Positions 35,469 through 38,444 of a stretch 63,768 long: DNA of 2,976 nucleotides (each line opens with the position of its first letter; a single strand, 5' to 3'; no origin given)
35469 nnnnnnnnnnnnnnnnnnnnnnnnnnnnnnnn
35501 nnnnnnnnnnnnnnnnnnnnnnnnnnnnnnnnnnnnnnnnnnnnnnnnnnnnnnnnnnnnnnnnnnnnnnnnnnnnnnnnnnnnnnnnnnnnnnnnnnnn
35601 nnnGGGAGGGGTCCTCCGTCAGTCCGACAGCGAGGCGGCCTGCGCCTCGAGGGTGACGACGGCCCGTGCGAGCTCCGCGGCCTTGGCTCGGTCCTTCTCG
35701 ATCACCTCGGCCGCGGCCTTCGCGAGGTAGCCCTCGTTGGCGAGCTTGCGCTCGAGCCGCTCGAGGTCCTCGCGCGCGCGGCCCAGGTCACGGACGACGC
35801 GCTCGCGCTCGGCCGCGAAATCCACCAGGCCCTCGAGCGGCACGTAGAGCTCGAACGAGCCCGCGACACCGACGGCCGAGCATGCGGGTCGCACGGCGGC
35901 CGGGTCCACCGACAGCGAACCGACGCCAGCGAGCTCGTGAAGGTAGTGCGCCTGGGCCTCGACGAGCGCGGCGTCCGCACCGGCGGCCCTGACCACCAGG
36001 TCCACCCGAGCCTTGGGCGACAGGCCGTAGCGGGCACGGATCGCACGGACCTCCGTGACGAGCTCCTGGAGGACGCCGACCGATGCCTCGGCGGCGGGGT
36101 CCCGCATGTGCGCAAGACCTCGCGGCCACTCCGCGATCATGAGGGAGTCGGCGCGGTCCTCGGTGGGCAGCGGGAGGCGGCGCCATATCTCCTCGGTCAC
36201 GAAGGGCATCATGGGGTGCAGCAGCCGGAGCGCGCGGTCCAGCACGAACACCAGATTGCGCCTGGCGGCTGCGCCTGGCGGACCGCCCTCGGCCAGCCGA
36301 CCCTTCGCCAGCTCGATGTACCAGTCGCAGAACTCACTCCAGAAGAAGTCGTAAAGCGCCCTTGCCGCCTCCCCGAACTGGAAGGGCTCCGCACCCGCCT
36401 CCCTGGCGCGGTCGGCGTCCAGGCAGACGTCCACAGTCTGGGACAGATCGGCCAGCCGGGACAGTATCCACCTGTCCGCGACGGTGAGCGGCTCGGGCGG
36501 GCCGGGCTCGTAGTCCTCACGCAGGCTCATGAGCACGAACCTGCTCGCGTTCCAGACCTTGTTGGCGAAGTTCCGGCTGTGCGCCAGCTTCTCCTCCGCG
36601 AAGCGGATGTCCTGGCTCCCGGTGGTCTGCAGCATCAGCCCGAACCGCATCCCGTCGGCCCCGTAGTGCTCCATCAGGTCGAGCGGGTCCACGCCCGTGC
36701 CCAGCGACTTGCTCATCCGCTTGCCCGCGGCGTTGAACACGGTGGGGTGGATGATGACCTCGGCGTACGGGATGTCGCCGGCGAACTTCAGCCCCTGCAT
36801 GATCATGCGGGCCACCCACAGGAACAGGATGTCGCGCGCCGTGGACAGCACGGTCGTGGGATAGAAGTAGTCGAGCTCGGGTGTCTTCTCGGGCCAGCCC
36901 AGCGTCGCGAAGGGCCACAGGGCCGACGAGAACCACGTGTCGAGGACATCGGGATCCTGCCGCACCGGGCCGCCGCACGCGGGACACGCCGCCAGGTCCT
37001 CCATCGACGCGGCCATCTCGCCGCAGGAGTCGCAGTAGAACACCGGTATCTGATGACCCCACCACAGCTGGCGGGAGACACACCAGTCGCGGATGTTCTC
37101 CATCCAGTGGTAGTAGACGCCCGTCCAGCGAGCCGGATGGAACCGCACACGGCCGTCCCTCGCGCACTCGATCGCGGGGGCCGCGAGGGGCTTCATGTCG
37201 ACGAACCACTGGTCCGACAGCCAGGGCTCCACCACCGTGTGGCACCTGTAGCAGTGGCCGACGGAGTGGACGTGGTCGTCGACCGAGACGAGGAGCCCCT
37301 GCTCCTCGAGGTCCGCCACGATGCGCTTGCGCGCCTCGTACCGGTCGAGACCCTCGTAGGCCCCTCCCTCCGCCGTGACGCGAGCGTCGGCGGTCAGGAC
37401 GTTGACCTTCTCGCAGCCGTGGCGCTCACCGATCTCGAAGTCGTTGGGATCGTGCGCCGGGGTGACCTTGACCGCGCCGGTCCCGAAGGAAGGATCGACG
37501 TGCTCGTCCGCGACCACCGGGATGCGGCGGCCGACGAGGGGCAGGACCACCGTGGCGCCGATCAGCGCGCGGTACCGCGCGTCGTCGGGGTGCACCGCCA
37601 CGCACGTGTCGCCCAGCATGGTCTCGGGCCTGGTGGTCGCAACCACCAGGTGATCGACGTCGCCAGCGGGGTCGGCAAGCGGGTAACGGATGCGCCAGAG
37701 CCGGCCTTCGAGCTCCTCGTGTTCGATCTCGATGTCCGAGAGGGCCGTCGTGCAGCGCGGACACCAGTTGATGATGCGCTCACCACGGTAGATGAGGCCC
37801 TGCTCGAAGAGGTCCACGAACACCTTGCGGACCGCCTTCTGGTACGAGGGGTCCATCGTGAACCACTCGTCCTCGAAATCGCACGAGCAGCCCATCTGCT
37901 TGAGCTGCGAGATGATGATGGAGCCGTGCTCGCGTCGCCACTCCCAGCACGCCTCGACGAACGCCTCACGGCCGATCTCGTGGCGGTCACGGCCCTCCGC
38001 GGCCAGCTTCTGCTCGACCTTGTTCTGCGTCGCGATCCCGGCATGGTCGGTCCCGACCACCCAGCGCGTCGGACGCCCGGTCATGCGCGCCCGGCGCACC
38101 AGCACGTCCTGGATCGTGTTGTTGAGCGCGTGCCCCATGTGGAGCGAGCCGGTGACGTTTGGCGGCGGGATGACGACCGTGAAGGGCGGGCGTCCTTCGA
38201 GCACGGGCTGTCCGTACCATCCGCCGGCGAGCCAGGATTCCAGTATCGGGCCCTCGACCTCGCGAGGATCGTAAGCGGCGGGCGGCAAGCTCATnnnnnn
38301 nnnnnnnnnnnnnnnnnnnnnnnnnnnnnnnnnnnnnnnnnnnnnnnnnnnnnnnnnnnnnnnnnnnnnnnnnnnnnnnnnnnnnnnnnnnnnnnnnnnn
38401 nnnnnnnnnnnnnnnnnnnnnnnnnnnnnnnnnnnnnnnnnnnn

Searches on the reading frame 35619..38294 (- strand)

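Call 38: search_protein_families(library=pfam, proteins=[window:35619-38294:-], max_evalue=0.00001)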
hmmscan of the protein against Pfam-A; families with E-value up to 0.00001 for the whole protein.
window:35619-38294:- (891 aa): 5 families
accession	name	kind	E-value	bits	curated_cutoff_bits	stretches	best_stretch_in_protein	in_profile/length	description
PF00133.28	tRNA-synt_1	-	4.1e-130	434.7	22.7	1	17-565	2-413/414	tRNA synthetases class I (I, L, M and V)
PF08264.19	Anticodon_1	-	3.5e-34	118.3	25.1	1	607-766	1-146/148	Anticodon-binding domain of tRNA ligase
PF09334.17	tRNA-synt_1g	-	3e-22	79.4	20.1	2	43-191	6-136/391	tRNA synthetases class I (M)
PF10458.14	Val_tRNA-synt_C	-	6.7e-13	49.1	25.9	1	825-885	1-61/66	Valyl tRNA synthetase tRNA binding arm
PF13603.12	tRNA-synt_1_2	-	4.7e-08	33.2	25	1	245-303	85-143/185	Leucyl-tRNA synthetase, editing domain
